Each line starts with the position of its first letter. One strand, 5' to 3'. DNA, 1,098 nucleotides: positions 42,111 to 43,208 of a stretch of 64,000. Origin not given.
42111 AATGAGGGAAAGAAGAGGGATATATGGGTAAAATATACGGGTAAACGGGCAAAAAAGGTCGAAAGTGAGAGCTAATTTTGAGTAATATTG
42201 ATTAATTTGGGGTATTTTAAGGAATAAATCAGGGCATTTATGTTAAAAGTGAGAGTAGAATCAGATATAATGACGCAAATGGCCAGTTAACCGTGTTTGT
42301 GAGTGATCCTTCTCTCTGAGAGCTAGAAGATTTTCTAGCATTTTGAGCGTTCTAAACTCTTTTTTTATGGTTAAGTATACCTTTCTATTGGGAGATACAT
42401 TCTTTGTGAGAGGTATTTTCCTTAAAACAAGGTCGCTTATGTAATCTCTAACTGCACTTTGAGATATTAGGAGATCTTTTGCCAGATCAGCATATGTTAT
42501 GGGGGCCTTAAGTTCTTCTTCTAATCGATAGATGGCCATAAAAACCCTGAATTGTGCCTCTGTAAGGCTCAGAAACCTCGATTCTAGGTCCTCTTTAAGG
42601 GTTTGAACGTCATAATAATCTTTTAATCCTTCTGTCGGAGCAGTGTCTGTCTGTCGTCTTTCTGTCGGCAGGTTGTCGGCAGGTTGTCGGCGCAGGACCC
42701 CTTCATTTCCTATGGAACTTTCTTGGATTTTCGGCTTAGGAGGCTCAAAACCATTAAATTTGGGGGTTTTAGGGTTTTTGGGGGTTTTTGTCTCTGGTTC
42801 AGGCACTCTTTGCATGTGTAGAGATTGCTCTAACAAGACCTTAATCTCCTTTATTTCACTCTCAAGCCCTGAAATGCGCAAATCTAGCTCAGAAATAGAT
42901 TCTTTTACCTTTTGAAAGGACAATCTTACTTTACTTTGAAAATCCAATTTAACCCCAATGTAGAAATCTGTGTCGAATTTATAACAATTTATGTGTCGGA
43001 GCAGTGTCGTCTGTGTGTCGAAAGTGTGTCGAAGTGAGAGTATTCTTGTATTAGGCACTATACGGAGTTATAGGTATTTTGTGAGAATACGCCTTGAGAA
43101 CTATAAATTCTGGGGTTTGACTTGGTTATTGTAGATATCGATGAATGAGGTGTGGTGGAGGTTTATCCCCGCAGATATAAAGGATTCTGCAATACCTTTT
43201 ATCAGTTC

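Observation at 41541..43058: Convergent paralogous coiled-coil/HTH regulators with DNA-level tandem and dispersed repeats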

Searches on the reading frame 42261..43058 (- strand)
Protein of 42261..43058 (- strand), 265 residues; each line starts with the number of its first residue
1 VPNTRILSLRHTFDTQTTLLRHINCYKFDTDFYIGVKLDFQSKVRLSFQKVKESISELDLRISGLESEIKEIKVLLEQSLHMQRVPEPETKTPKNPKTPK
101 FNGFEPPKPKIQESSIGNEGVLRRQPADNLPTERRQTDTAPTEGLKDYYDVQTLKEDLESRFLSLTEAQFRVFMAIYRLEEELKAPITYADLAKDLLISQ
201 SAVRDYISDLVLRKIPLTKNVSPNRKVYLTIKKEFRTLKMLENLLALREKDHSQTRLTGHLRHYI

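Call 3: search_protein_families(library=pfam, proteins=[window:42261-43058:-], max_evalue=1)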
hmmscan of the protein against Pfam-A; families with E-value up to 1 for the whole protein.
window:42261-43058:- (265 aa): 8 families
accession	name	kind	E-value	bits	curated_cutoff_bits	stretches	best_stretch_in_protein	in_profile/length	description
PF13412.12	HTH_24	-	0.01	15.9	21.9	1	185-211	16-42/48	Winged helix-turn-helix DNA-binding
PF12802.13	MarR_2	-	0.017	15.7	27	1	165-211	3-45/61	MarR family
PF21984.2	DnaD_N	-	0.018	15.7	27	1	163-215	12-64/101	DnaD N-terminal domain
PF08280.17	HTH_Mga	-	0.018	15.5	23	1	187-211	20-44/59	M protein trans-acting positive regulator (MGA) HTH domain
PF08279.18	HTH_11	-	0.026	14.9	25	1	182-210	11-39/55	HTH domain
PF01325.25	Fe_dep_repress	-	0.051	14.2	26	1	172-207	9-43/60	Iron dependent repressor, N-terminal DNA binding domain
PF16888.10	YwqH-like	-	0.072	13.8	33.7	1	29-76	64-111/123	YwqH-like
PF06698.16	DUF1192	-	0.24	12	25.5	1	54-77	21-44/58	Protein of unknown function (DUF1192)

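Call 11: search_protein_families(library=ncbifam, proteins=[window:42261-43058:-], max_evalue=1)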
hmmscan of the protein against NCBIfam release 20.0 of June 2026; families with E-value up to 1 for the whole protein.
window:42261-43058:- (265 aa): 4 families
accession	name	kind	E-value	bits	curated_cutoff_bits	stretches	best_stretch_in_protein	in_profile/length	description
NF005642.0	PRK07405.1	subfamily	0.049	12.8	524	1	128-206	221-297/318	RNA polymerase sigma factor SigD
NF038251.1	AdcR_fam_Zn_TF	equivalog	0.05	13.8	175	1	164-231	33-95/143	zinc-dependent MarR family transcriptional regulator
TIGR04548.1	DnaD_Mollicutes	hypoth_equivalog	0.051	13.6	100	1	163-214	22-73/178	DnaD family protein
NF033885.1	conj_TraP_IncI1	equivalog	0.2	11.4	135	1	40-98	94-155/217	conjugal transfer protein TraP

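Call 12: search_protein_families(library=phrogs, proteins=[window:42261-43058:-], max_evalue=1)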
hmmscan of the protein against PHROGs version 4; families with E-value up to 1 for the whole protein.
window:42261-43058:- (265 aa): 5 families
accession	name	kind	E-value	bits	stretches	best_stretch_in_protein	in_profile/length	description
phrog_3502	-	unknown function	0.007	17.4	1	163-233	47-117/131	-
phrog_473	-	head and packaging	0.11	13.9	1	49-78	40-69/75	virion structural protein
phrog_12015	-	unknown function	0.16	12.6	1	27-73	87-132/165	-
phrog_23045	-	unknown function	0.22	12.6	0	52-71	12-31/63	-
phrog_25947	-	other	0.59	11.5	1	50-80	6-36/79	hol-like chemotaxis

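Call 14: find_homologous_proteins(query=window:42261-43058:-, max_evalue=0.001)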
Query window:42261-43058:- (265 aa): 18 proteins with E <= 0.001 among 1012 candidates.
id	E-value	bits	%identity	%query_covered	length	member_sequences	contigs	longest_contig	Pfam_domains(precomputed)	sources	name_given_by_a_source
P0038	2.2e-140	484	100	86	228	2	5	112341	-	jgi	-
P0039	3.0e-131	454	78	100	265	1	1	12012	-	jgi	jgi:hypothetical protein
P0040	4.2e-123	428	76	100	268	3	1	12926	-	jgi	-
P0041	3.2e-121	421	88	86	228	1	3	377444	-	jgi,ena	jgi:DNA-binding MarR family transcriptional regulator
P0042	1.6e-119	416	85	86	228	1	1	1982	-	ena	-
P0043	1.1e-84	302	64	86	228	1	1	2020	-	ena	-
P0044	1.5e-83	298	65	86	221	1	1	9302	-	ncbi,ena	-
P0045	2.6e-81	291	63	86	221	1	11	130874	-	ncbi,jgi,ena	-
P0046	1.5e-80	288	63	86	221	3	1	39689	-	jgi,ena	jgi:hypothetical protein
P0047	7.5e-80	286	62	86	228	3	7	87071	-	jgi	jgi:hypothetical protein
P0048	4.8e-79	283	62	86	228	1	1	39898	-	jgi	-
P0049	4.7e-78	280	62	86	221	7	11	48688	-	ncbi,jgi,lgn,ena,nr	ncbi:hypothetical protein HOG16_03210 [Candidatus Woesearchaeota archaeon]|nr:hypothetical protein [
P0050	2.1e-77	278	61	86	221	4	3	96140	-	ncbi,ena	-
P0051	7.9e-77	276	60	86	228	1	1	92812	-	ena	-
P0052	8.7e-73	263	68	72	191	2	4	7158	-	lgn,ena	-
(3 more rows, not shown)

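Call 19: find_related_loci(query=A1, collection=genome_contigs, flank=4000)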
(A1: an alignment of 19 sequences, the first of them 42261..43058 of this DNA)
Query A1 (265 aa) in genome_contigs; peptide patterns used: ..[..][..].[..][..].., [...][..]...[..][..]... (x = any residue, [..] = any of these).
30 stretches matched a pattern; 5 encode a relative of the query (tblastn E <= 1e-3); 5 distinct loci.
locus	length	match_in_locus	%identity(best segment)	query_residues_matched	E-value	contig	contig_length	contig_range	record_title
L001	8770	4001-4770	63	1-264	3e-93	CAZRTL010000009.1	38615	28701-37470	MAG TPA_asm: Candidatus Woesearchaeota archaeon isolate binchicken_co141_573 genome assembly, contig: NODE_4635_length_3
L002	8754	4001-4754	59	7-264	9e-92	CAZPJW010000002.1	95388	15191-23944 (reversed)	MAG TPA_asm: Candidatus Woesearchaeota archaeon isolate binchicken_co141_105 genome assembly, contig: NODE_743_length_95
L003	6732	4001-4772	59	1-265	2e-90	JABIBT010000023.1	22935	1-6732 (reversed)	MAG: Candidatus Woesearchaeota archaeon isolate SI048_bin33 k141_936379, whole genome shotgun sequence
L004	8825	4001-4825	47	1-265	5e-75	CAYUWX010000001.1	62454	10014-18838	MAG TPA_asm: Candidatus Woesearchaeota archaeon isolate binchicken_co141_129 genome assembly, contig: NODE_1938_length_6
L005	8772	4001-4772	60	1-265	1e-92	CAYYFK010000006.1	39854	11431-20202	MAG TPA_asm: Candidatus Woesearchaeota archaeon isolate binchicken_co97_250 genome assembly, contig: NODE_3913_length_39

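Call 20: find_related_loci(query=A1, collection=metagenome_contigs, flank=4000)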
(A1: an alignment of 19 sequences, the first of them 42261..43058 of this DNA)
Query A1 (265 aa) in metagenome_contigs; peptide patterns used: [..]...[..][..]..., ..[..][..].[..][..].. (x = any residue, [..] = any of these).
186 stretches matched a pattern; 57 encode a relative of the query (tblastn E <= 1e-3); 57 distinct loci.
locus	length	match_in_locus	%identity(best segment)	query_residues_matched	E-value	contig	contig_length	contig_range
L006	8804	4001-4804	76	1-265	2e-133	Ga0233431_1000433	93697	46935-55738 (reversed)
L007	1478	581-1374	80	1-265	8e-143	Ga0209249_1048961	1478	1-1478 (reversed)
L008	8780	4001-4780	66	1-264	3e-108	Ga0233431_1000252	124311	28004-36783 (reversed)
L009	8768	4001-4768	59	10-264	3e-93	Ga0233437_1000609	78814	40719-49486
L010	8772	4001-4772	59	1-265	4e-89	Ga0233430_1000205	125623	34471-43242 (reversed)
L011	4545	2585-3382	50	9-264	1e-79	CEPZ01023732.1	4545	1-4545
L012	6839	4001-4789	29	40-249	8e-21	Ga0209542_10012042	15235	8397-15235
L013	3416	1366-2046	29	41-249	5e-20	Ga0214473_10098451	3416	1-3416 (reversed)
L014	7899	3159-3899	30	22-249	3e-19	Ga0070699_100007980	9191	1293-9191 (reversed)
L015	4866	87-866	27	16-249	6e-19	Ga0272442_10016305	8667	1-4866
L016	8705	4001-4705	30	44-249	2e-18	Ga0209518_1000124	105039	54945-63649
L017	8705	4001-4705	30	44-249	3e-18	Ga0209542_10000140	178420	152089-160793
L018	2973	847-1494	31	44-249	9e-18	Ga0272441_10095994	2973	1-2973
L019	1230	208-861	29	36-249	2e-17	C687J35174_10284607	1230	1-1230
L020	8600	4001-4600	30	47-248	6e-17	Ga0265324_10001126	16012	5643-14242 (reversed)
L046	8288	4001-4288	34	154-249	1e-13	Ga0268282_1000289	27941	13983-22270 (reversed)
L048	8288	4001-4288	34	154-249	1e-13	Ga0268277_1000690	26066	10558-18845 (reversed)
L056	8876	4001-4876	26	14-248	1e-11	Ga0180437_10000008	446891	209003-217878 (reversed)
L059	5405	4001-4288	34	154-249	2e-10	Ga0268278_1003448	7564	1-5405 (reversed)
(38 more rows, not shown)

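Call 48: find_homologous_proteins(query=A1, max_evalue=0.001)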
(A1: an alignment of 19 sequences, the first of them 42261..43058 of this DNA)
Query A1 (19 sequences) (265 aa, profile of the alignment): 55 proteins with E <= 0.001 among 7305 candidates.
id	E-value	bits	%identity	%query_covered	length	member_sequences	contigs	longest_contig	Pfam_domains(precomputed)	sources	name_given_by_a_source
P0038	1.9e-120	419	100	86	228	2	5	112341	-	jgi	-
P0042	2.8e-120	418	85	86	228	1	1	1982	-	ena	-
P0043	2.8e-119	415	64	86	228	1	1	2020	-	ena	-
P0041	1.1e-117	410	88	86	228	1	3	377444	-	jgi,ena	jgi:DNA-binding MarR family transcriptional regulator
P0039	3.8e-117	408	78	100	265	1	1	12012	-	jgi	jgi:hypothetical protein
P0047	3.9e-116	405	62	86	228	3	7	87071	-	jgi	jgi:hypothetical protein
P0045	1.2e-114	400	63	86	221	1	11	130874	-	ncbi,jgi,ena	-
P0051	1.8e-114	399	60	86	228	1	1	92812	-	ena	-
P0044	1.1e-113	397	65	86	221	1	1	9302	-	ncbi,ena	-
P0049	5.8e-113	394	62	86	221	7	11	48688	-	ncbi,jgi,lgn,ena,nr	ncbi:hypothetical protein HOG16_03210 [Candidatus Woesearchaeota archaeon]|nr:hypothetical protein [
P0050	1.3e-112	393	61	86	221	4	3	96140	-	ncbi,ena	-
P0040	8.4e-112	390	76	100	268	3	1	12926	-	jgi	-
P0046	1.1e-111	390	63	86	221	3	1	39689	-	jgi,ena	jgi:hypothetical protein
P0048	1.3e-108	380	62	86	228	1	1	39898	-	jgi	-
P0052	1.2e-101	357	68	72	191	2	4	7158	-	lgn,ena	-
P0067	3.2e-26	110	29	78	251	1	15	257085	PF13412.13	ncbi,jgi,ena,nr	ncbi:winged helix-turn-helix transcriptional regulator [archaeon]|jgi:DNA-binding MarR family transc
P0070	9.5e-24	102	28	78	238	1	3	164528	-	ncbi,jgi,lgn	jgi:hypothetical protein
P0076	1.3e-21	95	28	78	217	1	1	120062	-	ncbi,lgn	ncbi:MAG: hypothetical protein QXI33_00425 [Candidatus Pacearchaeota archaeon]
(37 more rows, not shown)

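Call 52: search_protein_representatives(alignment_id=A1)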
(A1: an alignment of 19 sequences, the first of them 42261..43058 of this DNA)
Query: 19 sequences, 228 profile positions. Proteins with E-value up to 0.001 (for the whole library): 697; up to 1e-10: 587; up to 1e-30: 16. The best 150 are listed.
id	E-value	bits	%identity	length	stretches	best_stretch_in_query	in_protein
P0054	1.3e-101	355.4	-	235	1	1-228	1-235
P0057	1.7e-70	253.6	-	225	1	1-228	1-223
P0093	1.0e-47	179.1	-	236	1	2-224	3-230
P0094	2.5e-43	164.7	-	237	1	2-216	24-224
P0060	2.9e-41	157.9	-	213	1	3-220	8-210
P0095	4.7e-38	147.5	-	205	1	5-220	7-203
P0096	8.0e-38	146.7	-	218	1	3-220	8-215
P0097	7.4e-36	140.3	-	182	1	50-220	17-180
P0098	1.8e-34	135.7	-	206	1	2-220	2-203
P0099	8.2e-34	133.6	-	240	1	5-220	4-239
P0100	1.3e-33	132.9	-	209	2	77-210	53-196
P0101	5.0e-33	131.0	-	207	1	10-222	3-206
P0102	4.2e-31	124.7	-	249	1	6-220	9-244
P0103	6.5e-31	124.1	-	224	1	6-212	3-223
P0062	8.9e-31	123.6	-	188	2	74-220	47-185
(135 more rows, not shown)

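Call 59: predict_structure(alignment_id=A3)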
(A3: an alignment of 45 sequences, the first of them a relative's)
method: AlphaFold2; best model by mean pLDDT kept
length: 228 residues; sequences in the alignment: 45
mean_pLDDT: 72.6   pTM: 0.44
mean pLDDT of the five models: 72.6, 71.5, 70.4, 69.7, 69.4
residues with pLDDT >= 90: 85; 70-90: 45; 50-70: 32; < 50: 66
segments of 3 or more residues with pLDDT < 50: 48-68, 73-76, 79-92, 94-111, 223-228
pLDDT, mean of each block of 10 residues (from residue 1): 88 96 96 94 68 38 45 47 43 47 42 70 84 91 90 94 94 91 90 83 66 59 48
secondary structure, 60 per line:
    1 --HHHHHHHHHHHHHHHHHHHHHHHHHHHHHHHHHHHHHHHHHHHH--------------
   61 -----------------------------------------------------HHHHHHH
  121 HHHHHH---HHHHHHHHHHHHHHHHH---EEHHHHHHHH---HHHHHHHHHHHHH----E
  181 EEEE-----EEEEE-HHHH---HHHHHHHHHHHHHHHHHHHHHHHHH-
elements in order: H3-46 H114-126 H130-146 H152-159 H163-175 E180-184 E190-194 H196-199 H203-227

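Call 63: fold_search(model_id=the predicted structure, library=pdb)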
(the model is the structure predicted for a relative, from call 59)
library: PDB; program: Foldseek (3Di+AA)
matches with E <= 10: 1501; with E <= 0.001: 39
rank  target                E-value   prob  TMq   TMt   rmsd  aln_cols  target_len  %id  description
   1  3eco_A                1.2e-04  1.00  0.30  0.47  10.3       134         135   15  Crystal structure of MepR, a transcription regulator of the Staphylococcus aureus multidrug efflux pump MepA (released 2009-02-10)
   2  4l9t_B                1.3e-04  1.00  0.30  0.48  10.6       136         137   15  Crystal structure of MepR F27L mutant from multidrug resistant S. aureus clinical isolate (released 2013-09-11)
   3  4lll_M                1.6e-04  1.00  0.32  0.55   7.6       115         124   16  Crystal structure of S. aureus MepR-DNA complex (released 2014-05-14)
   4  2d1h_A                2.5e-04  1.00  0.29  0.60   7.2       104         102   18  Crystal structure of ST1889 protein from thermoacidophilic archaeon Sulfolobus tokodaii (released 2006-09-05)
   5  5ffx_A                2.7e-04  1.00  0.31  0.49  10.5       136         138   14  S. aureus MepR G34K Mutant (released 2016-12-21)
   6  4l9t_A                2.7e-04  1.00  0.31  0.48  10.2       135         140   16  Crystal structure of MepR F27L mutant from multidrug resistant S. aureus clinical isolate (released 2013-09-11)
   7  5ffx_D                3.3e-04  1.00  0.30  0.48   9.6       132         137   16  S. aureus MepR G34K Mutant (released 2016-12-21)
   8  6pcp_B                3.3e-04  1.00  0.30  0.47   8.6       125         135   22  Mechanism for regulation of DNA binding of Bordetella bronchiseptica BpsR by 6-hydroxynicotinic acid (released 2019-11-06)
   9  3voe_B                4.3e-04  1.00  0.27  0.43   9.1       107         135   24  Crystal Structure of wild type MarR (apo form) from E.coli (released 2013-03-06)
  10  5fb2_A                4.5e-04  1.00  0.31  0.49   9.7       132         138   17  S. aureus MepR F27L Mutant bound to oligodeoxyribonucleotide (released 2016-12-14)
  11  4l9n_B                4.5e-04  1.00  0.30  0.47   9.8       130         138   16  Crystal structure of MepR A103V mutant from multidrug resistant S. aureus clinical isolate (released 2013-09-11)
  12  4lln_D                4.5e-04  1.00  0.30  0.46   9.7       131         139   14  Crystal structure of S. aureus MepR-DNA complex (released 2014-05-14)
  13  5jls                  4.8e-04  1.00  0.26  0.42   9.8       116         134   19  Crystal Structure of Adhesin competence repressor (AdcR) from Streptococcus pyogenes (C-terminally His tagged) (released 2017-05-03)
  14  2yr2_A                4.8e-04  1.00  0.28  0.41   8.5       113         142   18  Crystal Structure of the Hypothetical regulator from Sulfolobus tokodaii (released 2007-10-02)
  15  6pcp_A                5.2e-04  1.00  0.31  0.48  14.7       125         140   26  Mechanism for regulation of DNA binding of Bordetella bronchiseptica BpsR by 6-hydroxynicotinic acid (released 2019-11-06)
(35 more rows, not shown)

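Call 66: find_encoding_contigs(protein=P0067, flank=10000, max_places=2)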
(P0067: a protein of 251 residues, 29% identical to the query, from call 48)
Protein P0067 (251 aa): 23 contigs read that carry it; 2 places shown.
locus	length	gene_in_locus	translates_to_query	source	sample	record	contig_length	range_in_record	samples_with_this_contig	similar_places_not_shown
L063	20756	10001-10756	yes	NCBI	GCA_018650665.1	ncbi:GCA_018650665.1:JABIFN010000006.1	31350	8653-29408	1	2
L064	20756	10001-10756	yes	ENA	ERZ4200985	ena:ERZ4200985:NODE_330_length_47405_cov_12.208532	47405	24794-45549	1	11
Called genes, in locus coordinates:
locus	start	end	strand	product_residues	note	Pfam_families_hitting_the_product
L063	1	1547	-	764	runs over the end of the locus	PF14890:Intein_splicing, PF14528:LAGLIDADG_3, PF13401:AAA_22 (weak), PF22703:Cdc6_lid, PF09079:WHD_Cdc6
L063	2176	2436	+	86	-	PF05239:PRC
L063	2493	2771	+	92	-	-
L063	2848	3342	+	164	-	-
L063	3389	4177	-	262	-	PF00149:Metallophos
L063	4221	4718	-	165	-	-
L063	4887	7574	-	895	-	PF04851:ResIII, PF00270:DEAD, PF00271:Helicase_C, PF19306:WHD_Lhr, PF08494:DEAD_assoc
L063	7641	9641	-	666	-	-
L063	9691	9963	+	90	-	-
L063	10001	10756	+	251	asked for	PF13412:HTH_24 (faint)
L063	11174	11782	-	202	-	-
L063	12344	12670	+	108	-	-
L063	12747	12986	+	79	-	-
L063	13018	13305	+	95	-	-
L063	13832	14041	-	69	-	-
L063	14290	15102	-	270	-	-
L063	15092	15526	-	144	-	-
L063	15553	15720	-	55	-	-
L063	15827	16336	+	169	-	-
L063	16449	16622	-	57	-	-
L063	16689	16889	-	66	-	-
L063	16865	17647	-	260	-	PF01909:NTP_transf_2, PF18765:Polbeta (weak)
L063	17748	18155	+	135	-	PF01641:SelR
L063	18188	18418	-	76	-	-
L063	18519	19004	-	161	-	PF20603:Bact_hydrolase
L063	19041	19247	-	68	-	-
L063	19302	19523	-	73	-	PF12838:Fer4_7 (faint), PF25160:LdpA_Fe-S-bd (weak), PF00037:Fer4, PF12837:Fer4_6 (weak)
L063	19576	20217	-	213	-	-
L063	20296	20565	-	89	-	-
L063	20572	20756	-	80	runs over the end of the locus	-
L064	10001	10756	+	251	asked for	PF13412:HTH_24 (faint)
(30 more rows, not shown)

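Call 67: find_encoding_contigs(protein=P0076, flank=10000, max_places=2)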
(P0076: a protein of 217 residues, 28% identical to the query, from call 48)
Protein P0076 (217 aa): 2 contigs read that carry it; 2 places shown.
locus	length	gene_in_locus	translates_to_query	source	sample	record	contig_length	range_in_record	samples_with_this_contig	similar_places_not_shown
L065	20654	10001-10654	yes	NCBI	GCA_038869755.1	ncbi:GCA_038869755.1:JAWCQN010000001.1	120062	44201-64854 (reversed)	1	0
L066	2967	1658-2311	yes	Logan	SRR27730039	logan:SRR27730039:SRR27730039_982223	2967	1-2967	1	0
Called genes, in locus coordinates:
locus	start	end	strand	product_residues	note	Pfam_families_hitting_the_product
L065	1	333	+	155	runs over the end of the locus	-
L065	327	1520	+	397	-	PF01970:TctA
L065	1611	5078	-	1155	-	PF03833:PolC_DP2_N, PF24844:PolC_DP2_central, PF24846:PolC_DP2_cat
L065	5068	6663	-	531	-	PF04042:DNA_pol_E_B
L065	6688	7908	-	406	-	PF01637:ATPase_2 (faint), PF05621:TniB (weak), PF13191:AAA_16, PF00004:AAA (weak), PF13401:AAA_22, PF22606:Cdc6-ORC-like_ATPase_lid (weak), PF22703:Cdc6_lid, PF09079:WHD_Cdc6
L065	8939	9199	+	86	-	PF05239:PRC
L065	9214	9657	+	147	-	-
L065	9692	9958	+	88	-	-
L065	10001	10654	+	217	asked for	-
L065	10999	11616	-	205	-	PF08279:HTH_11 (faint)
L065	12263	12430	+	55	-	-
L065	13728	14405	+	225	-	-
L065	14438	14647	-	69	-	-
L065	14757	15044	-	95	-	-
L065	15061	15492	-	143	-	PF10107:Endonuc_Holl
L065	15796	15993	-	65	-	PF23477:zf_Tbcl_2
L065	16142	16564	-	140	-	PF08570:DUF1761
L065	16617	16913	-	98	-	-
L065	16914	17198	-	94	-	-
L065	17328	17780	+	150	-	PF13412:HTH_24, PF01037:AsnC_trans_reg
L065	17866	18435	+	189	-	-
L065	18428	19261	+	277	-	PF13495:Phage_int_SAM_4 (weak), PF00589:Phage_integrase, PF22823:MrpR_C_cat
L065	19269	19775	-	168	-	PF02643:DUF192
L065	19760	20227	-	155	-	PF00565:SNase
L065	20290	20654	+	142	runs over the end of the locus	PF06210:DUF1003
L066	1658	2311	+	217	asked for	-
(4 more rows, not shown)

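Call 68: find_encoding_contigs(protein=P0070, flank=10000, max_places=2)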
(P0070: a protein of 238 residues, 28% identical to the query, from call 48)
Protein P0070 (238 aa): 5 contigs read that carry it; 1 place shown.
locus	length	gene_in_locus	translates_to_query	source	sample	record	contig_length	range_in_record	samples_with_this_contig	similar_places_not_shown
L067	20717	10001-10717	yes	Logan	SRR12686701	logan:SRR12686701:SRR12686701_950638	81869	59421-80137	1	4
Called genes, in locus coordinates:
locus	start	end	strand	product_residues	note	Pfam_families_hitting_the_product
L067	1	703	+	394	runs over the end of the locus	PF01970:TctA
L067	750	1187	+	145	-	-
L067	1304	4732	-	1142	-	PF03833:PolC_DP2_N, PF24844:PolC_DP2_central, PF24846:PolC_DP2_cat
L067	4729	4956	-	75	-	PF00293:NUDIX (faint)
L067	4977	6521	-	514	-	PF00149:Metallophos, PF04042:DNA_pol_E_B (weak)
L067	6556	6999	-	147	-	PF04677:CwfJ_C_1, PF11969:DcpS_C (weak), PF01230:HIT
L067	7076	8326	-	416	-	PF13191:AAA_16, PF13401:AAA_22, PF00004:AAA (weak), PF22606:Cdc6-ORC-like_ATPase_lid (weak), PF22703:Cdc6_lid, PF09079:WHD_Cdc6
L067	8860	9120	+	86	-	PF05239:PRC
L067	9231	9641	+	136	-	-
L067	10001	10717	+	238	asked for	-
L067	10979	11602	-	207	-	-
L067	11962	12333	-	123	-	-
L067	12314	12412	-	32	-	-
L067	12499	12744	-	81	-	-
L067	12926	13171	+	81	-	-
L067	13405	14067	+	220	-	PF00702:Hydrolase, PF13419:HAD_2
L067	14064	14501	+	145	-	PF00583:Acetyltransf_1, PF13673:Acetyltransf_10, PF13508:Acetyltransf_7, PF14542:Acetyltransf_CG (faint)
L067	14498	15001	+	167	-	-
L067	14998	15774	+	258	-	PF00239:Resolvase, PF07508:Recombinase (weak)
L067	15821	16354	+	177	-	-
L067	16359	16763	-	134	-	PF00380:Ribosomal_S9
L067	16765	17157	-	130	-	PF00572:Ribosomal_L13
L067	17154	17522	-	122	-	PF00828:Ribosomal_L27A (weak)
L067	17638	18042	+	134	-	-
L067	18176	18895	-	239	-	PF01193:RNA_pol_L, PF01000:RNA_pol_A_bac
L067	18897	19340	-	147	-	PF00411:Ribosomal_S11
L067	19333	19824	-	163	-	PF01479:S4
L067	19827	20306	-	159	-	PF00416:Ribosomal_S13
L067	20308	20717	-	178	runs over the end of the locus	PF04919:DUF655, PF14579:HHH_6 (faint)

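Call 76: search_dna_similar(query=window:42261-42947:-, collection=phages, mode=protein, max_evalue=0.001, max_rows=10)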
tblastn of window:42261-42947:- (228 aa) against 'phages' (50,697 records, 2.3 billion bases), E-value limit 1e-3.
No match.

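Call 77: search_dna_similar(query=window:42261-42947:-, collection=plasmids, mode=protein, max_evalue=0.001, max_rows=10)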
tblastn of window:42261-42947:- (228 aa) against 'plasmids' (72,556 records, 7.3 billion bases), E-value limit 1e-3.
No match.
